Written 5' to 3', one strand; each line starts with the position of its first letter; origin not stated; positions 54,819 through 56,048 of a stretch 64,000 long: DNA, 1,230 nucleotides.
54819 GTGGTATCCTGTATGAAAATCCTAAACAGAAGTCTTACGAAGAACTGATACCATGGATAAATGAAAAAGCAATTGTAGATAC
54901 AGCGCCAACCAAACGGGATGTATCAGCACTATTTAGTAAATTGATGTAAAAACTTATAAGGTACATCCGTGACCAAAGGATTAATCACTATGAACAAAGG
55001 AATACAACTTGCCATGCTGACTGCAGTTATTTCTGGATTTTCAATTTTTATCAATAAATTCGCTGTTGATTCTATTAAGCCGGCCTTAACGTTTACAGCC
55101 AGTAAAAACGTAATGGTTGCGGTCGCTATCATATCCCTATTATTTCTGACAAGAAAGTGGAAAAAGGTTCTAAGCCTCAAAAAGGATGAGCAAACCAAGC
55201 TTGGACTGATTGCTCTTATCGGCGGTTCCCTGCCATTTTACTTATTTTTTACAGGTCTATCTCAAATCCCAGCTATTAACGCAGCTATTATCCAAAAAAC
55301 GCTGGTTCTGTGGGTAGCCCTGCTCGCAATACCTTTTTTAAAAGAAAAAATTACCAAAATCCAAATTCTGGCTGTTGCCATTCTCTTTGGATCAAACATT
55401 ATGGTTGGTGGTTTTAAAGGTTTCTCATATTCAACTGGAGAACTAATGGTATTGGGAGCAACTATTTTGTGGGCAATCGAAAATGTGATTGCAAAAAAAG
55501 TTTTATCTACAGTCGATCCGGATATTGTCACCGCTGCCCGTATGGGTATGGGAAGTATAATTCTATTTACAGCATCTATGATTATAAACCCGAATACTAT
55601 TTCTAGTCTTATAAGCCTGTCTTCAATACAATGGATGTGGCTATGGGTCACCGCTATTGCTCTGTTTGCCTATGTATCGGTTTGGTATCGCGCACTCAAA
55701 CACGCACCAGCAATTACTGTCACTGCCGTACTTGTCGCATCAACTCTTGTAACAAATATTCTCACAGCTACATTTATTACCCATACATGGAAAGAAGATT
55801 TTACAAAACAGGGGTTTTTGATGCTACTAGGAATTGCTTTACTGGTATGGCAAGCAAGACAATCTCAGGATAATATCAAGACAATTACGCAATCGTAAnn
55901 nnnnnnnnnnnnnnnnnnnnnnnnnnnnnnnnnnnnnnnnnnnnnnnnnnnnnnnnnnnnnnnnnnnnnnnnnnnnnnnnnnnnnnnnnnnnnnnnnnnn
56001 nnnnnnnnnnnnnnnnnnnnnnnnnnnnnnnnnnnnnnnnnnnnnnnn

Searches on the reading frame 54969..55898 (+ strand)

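Call 39: search_protein_families(library=pfam, proteins=[window:54969-55898:+], max_evalue=0.001)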
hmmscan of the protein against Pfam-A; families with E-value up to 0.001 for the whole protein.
window:54969-55898:+ (309 aa): 1 family
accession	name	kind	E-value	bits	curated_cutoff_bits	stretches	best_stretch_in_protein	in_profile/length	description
PF00892.27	EamA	-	8.9e-29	100.9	28.2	2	10-146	2-133/135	EamA-like transporter family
